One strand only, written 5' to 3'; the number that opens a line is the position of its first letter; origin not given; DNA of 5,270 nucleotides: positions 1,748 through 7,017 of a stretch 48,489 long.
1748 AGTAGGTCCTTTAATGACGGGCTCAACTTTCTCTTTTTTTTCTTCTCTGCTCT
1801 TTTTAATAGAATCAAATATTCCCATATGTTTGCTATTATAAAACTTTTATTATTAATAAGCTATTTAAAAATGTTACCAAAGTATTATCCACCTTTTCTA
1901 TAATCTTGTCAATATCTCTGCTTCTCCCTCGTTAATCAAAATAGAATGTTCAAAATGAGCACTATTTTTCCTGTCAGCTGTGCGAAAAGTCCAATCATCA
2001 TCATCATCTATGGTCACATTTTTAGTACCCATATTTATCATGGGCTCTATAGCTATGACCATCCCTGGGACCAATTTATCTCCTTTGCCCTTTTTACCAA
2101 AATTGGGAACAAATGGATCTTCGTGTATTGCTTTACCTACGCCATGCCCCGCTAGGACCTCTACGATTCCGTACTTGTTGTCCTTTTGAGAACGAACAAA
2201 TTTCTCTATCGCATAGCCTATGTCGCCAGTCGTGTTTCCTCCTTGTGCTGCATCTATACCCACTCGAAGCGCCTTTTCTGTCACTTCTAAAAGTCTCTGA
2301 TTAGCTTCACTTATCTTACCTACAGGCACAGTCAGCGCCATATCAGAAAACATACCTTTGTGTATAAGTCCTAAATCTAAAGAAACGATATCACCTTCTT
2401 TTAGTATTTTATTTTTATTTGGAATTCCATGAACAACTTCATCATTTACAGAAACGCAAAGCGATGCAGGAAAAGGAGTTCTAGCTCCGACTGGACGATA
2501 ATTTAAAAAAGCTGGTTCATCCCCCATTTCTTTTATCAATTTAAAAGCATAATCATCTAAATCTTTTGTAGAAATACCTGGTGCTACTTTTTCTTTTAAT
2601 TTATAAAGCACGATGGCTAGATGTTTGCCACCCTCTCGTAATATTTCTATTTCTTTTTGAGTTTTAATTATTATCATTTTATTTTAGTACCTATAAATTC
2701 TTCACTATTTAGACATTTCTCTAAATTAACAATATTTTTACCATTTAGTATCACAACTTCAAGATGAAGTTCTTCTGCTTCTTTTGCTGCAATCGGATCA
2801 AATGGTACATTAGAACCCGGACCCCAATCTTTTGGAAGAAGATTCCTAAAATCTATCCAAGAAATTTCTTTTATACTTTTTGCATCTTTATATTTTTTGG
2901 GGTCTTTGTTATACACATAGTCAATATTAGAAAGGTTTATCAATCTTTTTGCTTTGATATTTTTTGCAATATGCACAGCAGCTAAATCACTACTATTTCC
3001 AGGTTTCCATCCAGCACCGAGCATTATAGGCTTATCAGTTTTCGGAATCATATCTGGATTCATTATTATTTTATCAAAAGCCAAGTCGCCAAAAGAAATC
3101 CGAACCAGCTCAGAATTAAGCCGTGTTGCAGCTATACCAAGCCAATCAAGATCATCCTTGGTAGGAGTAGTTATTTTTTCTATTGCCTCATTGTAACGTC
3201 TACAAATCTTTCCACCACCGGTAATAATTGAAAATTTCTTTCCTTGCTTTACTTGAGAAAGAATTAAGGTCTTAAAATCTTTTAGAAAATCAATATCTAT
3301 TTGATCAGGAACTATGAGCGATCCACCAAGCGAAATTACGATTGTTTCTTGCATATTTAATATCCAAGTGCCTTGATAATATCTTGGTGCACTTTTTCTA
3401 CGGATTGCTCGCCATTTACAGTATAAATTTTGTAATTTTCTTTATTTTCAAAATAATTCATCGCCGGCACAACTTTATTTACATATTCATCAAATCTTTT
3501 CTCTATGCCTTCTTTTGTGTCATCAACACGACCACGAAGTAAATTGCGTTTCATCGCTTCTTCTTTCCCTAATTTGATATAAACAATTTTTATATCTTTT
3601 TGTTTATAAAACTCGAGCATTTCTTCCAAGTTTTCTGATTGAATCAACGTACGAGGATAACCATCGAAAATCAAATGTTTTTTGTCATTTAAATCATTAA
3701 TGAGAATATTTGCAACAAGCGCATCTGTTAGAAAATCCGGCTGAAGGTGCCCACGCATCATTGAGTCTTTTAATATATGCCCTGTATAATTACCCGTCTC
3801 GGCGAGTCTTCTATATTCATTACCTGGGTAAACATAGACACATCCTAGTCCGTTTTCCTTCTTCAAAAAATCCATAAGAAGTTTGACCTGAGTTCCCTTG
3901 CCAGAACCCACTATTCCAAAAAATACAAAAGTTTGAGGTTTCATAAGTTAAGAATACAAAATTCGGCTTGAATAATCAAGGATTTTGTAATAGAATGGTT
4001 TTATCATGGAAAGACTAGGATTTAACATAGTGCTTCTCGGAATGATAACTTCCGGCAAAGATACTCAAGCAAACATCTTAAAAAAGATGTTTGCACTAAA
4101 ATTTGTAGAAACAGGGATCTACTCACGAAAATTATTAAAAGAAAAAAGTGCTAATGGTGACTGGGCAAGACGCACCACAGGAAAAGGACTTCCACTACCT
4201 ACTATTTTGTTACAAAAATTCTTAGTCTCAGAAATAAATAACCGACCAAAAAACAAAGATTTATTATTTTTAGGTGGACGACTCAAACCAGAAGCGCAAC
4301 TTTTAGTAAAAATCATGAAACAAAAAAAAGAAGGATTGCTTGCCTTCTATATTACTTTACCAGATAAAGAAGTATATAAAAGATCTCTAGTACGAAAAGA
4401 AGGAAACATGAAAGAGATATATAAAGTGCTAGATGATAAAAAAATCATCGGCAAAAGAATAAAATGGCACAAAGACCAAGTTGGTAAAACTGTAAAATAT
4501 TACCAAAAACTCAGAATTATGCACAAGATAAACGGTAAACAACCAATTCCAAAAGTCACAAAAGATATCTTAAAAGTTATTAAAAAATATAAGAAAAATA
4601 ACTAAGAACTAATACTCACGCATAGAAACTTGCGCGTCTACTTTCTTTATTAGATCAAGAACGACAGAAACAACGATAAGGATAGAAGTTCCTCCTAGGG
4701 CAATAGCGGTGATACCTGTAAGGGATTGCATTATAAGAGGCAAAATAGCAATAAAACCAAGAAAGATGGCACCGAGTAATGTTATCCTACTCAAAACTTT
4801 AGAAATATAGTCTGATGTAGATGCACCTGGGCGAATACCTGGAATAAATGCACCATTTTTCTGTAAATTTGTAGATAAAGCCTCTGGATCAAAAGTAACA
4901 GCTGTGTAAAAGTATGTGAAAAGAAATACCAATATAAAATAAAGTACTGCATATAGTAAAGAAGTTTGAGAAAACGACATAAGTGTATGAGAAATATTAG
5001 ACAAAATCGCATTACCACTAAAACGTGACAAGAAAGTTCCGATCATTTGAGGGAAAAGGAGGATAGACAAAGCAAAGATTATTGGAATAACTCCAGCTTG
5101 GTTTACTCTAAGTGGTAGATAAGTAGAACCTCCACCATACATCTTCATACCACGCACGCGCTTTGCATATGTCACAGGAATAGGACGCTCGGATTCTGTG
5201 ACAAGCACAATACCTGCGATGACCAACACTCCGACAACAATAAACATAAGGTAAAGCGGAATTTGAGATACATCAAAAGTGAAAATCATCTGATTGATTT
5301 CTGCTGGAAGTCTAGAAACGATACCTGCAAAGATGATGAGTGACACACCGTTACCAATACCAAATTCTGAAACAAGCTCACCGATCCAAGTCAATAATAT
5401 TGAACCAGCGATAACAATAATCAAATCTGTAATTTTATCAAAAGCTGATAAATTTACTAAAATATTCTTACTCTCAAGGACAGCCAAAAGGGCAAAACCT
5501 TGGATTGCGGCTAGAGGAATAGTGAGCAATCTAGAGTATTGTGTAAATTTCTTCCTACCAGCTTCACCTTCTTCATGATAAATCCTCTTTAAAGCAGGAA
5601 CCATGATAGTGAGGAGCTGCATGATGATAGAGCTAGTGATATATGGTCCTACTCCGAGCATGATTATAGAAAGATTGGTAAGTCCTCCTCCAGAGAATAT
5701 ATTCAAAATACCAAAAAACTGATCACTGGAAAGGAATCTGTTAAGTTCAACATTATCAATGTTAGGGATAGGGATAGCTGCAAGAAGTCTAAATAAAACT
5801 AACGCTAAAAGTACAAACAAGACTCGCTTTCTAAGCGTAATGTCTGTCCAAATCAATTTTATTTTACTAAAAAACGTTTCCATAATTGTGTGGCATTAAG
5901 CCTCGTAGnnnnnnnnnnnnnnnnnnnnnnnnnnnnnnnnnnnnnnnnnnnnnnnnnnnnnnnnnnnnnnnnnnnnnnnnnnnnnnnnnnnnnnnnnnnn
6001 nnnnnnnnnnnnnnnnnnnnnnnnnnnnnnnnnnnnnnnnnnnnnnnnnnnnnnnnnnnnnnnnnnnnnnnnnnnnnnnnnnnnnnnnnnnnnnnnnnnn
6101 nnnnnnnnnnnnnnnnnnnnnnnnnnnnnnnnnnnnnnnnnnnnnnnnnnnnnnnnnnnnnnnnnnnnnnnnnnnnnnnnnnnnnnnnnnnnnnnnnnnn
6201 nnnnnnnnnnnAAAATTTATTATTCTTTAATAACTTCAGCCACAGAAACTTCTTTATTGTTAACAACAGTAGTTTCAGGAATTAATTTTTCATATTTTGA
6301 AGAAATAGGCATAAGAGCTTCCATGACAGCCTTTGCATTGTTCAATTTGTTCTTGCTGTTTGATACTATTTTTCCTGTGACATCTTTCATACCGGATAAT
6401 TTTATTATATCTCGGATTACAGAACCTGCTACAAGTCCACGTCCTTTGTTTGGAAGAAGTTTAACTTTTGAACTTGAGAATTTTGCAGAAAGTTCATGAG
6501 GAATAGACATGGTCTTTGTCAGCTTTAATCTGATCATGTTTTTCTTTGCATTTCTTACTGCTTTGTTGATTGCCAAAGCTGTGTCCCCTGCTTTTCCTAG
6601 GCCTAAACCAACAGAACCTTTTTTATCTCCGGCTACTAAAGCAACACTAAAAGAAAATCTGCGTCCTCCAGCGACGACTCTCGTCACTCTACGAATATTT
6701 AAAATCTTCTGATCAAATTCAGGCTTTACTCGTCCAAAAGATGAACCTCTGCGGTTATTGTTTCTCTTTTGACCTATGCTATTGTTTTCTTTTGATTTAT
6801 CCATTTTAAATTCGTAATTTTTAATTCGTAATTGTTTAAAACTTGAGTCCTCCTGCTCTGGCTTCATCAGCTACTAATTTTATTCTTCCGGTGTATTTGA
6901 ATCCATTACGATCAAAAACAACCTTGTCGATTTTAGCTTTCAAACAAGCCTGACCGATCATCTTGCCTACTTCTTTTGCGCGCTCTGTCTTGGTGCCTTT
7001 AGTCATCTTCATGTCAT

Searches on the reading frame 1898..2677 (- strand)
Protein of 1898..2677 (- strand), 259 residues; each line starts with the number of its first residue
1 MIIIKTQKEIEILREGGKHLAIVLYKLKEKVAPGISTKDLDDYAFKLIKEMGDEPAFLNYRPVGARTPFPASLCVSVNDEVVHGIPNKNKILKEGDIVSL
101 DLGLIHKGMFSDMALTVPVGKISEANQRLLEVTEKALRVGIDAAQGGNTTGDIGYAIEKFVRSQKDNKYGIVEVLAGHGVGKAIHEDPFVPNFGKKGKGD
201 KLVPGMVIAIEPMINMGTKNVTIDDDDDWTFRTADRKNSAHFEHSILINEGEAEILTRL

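Call 62: search_protein_families(library=pfam, max_evalue=0.001, proteins=[window:1898-2677:-])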
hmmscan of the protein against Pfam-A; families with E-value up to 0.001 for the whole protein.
window:1898-2677:- (259 aa): 1 family
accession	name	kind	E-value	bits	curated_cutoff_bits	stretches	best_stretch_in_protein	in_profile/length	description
PF00557.29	Peptidase_M24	-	5.7e-42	144.3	23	1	12-250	2-208/208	Metallopeptidase family M24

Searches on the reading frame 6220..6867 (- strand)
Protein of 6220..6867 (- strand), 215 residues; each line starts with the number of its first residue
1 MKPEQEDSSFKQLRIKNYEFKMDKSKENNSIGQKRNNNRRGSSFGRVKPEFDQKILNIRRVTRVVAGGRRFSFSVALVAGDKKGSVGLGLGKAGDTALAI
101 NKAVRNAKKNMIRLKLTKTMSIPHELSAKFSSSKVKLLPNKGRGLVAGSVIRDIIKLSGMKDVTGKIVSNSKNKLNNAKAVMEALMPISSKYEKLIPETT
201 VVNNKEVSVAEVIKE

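Call 62: search_protein_families(library=pfam, max_evalue=0.001, proteins=[window:6220-6867:-])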
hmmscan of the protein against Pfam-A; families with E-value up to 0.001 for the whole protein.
window:6220-6867:- (215 aa): 2 families
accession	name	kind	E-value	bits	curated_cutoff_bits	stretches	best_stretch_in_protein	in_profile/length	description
PF00333.26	Ribosomal_S5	-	6.4e-23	81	27.1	1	51-113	1-63/65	Ribosomal protein S5, N-terminal domain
PF03719.21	Ribosomal_S5_C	-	1.4e-14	53.7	21.5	1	128-190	1-63/71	Ribosomal protein S5, C-terminal domain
